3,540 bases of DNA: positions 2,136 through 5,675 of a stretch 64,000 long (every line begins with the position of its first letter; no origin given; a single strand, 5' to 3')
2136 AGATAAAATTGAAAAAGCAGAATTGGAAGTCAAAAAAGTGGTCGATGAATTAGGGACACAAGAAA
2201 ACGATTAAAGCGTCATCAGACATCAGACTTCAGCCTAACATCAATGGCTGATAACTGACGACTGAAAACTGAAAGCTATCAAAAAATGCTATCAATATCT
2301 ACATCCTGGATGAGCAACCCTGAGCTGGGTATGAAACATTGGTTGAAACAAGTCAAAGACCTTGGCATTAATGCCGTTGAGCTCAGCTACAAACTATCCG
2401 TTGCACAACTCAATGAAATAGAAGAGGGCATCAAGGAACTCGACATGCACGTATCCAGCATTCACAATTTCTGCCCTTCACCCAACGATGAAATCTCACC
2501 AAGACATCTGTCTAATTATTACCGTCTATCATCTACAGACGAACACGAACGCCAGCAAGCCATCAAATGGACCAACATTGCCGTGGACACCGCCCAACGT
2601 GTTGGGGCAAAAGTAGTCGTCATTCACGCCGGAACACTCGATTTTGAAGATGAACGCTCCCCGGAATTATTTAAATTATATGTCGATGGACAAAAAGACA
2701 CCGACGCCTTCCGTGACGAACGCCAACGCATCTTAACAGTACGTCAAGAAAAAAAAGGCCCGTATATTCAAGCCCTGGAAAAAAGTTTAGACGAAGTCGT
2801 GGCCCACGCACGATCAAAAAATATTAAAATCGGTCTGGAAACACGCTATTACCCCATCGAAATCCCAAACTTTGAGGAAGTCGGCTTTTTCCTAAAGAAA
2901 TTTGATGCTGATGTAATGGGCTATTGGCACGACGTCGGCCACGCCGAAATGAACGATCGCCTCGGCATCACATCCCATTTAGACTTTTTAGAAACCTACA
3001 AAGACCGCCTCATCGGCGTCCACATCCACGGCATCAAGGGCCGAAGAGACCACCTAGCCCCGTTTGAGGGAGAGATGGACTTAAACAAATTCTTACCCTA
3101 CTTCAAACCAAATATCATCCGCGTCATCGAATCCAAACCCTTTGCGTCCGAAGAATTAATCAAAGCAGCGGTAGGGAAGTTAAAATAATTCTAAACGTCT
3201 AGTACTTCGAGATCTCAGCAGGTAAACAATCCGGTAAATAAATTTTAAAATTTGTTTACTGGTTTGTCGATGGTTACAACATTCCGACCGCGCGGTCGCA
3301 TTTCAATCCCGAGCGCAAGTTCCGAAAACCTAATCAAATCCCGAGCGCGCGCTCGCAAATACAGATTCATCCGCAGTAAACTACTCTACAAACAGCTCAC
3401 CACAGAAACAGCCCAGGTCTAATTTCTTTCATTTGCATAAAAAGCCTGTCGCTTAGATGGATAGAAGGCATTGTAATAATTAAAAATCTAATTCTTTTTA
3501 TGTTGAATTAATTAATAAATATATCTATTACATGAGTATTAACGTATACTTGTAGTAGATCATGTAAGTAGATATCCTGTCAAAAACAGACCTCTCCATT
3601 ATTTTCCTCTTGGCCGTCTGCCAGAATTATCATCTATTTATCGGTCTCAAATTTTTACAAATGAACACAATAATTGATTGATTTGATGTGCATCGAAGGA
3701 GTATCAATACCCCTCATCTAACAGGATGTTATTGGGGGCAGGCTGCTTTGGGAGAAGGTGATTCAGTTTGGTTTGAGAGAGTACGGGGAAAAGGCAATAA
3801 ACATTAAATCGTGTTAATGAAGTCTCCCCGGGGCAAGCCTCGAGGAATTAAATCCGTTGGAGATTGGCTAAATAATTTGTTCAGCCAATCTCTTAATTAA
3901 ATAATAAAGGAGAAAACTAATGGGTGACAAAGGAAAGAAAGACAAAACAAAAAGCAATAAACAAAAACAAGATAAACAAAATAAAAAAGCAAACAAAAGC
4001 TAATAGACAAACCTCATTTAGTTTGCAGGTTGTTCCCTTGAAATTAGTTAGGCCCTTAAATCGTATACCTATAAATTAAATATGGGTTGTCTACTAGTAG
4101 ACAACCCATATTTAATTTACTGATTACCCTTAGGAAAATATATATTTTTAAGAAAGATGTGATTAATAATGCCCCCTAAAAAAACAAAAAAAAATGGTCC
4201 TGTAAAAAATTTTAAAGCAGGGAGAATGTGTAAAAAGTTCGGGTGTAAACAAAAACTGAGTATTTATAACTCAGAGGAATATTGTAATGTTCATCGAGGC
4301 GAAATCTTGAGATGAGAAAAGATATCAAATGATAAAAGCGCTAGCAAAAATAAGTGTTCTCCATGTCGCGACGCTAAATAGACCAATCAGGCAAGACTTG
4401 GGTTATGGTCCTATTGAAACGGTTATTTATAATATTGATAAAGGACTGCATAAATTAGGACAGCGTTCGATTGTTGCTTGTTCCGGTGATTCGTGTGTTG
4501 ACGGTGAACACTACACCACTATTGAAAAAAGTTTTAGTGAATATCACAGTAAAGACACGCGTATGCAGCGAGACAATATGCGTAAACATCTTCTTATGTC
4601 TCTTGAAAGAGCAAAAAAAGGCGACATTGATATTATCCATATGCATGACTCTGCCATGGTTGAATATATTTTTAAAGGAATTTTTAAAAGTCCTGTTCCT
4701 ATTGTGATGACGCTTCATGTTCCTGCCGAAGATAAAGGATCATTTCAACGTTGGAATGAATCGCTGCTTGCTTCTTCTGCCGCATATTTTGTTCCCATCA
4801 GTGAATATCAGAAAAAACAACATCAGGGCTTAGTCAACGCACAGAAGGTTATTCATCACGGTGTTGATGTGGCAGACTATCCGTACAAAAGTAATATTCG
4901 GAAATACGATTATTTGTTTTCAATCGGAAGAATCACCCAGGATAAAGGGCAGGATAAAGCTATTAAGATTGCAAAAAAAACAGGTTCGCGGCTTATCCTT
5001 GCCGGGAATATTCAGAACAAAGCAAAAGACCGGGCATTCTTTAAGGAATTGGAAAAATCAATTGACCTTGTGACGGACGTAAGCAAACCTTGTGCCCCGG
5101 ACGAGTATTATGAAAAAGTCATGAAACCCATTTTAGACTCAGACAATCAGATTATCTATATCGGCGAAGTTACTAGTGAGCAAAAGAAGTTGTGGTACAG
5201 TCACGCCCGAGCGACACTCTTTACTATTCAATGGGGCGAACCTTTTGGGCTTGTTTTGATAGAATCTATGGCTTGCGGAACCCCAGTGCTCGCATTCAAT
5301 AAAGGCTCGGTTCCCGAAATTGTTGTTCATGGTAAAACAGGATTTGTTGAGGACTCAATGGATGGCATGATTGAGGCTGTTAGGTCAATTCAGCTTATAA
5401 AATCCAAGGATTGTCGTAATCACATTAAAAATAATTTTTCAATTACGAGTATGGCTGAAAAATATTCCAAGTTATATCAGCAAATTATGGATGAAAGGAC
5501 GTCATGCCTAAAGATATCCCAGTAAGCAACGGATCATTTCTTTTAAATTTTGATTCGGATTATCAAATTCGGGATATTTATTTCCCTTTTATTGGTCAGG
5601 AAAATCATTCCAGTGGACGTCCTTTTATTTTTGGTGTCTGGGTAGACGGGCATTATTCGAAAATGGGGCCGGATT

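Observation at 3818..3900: Conserved leader module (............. core, then hairpin, then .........) recurring upstream of three small genes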

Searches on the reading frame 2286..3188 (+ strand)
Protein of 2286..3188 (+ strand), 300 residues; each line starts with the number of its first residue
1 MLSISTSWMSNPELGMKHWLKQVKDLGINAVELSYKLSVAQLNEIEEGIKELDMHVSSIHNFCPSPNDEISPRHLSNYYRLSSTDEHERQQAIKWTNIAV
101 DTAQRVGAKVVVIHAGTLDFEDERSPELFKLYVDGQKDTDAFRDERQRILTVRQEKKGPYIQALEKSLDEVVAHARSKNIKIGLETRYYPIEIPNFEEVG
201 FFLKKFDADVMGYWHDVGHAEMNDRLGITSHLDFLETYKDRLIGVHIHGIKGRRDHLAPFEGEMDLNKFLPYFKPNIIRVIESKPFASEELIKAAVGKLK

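Call 14: search_protein_families(library=pfam, proteins=[window:2286-3188:+], max_evalue=0.01)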
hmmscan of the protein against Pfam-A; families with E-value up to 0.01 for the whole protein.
window:2286-3188:+ (300 aa): 1 family
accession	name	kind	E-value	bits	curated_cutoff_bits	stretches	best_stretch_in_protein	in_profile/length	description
PF01261.30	AP_endonuc_2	-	1.8e-19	70.8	31.1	1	21-270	2-213/249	Xylose isomerase-like TIM barrel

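Call 66: find_encoding_contigs(protein=window:2286-3188:+, flank=10000, max_places=4)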
Protein window:2286-3188:+ (300 aa): no gene with exactly this product is on record in the collection.

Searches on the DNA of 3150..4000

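Call 9: search_rna_families(source=window, start=3700, end=4000, threshold=evalue, max_evalue=10, show_alignments=3)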
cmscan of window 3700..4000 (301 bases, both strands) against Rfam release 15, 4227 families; matches with E-value up to 10: 4.
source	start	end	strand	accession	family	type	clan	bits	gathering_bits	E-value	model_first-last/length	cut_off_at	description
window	3868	3922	+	RF02980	freshwater-2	Cis-reg;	-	20.1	49.9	0.6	1-84/84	no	freshwater-2 RNA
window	3854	3922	+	RF03084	DUF2815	Gene; sRNA;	-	15.1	41.2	3.8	1-62/62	no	DUF2815 RNA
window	3856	3896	-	RF01374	CRISPR-DR61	Gene; CRISPR;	-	15.1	38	9.4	1-37/37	no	CRISPR RNA direct repeat element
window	3728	3819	+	RF01969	RMST_8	Gene; lncRNA;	-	11.8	80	6.8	55-143/143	no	Rhabdomyosarcoma 2 associated transcript conserved region 8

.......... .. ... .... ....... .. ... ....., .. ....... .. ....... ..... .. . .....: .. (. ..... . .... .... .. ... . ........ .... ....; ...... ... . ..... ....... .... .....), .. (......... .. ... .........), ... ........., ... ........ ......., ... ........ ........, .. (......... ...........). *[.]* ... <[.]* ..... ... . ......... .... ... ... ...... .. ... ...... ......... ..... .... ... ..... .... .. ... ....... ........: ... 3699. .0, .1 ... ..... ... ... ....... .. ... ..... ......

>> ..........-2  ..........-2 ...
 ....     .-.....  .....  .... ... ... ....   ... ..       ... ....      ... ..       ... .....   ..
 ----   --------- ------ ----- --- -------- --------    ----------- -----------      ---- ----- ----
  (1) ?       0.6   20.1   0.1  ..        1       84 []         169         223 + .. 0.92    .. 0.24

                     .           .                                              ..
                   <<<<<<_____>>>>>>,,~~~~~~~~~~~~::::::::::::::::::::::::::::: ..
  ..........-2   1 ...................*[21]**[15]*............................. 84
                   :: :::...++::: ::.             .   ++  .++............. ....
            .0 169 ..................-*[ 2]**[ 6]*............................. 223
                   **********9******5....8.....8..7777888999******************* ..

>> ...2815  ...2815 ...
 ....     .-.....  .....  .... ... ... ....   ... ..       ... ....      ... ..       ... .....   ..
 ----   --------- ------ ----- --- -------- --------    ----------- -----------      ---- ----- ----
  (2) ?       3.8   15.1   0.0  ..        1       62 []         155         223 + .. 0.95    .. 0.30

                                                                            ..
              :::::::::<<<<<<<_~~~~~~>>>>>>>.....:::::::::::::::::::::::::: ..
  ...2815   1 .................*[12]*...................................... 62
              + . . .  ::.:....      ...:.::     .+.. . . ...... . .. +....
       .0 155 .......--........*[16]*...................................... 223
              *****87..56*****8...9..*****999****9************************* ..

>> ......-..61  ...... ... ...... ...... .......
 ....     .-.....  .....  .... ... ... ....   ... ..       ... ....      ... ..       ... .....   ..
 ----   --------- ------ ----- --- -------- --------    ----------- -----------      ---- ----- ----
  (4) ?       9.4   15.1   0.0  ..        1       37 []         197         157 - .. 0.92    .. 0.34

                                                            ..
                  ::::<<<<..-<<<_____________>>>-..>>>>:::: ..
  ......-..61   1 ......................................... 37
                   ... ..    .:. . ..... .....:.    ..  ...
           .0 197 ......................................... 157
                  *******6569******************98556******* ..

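Call 75: search_rna_families(source=window, start=3150, end=3750, threshold=evalue, max_evalue=1)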
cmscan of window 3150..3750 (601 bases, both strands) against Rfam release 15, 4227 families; matches with E-value up to 1: 0.
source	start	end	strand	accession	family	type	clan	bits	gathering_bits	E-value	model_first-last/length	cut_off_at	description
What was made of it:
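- Tried and rejected: A search of the 600-nt gap upstream of c1 at E<=1 also found nothing (call 75).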

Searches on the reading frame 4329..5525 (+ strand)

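Call 14: search_protein_families(library=pfam, proteins=[window:4329-5525:+], max_evalue=0.01)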
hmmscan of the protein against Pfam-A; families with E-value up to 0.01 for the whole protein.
window:4329-5525:+ (398 aa): 3 families
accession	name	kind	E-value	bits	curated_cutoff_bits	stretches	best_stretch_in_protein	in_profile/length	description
PF00534.26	Glycos_transf_1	-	2.2e-24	86.4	26.4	1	190-369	11-168/172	Glycosyl transferases group 1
PF13692.12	Glyco_trans_1_4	-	7.9e-16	59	27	1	260-353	48-138/142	Glycosyl transferases group 1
PF13439.12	Glyco_transf_4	-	6.5e-12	46.2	28.5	1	29-182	4-169/170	Glycosyltransferase Family 4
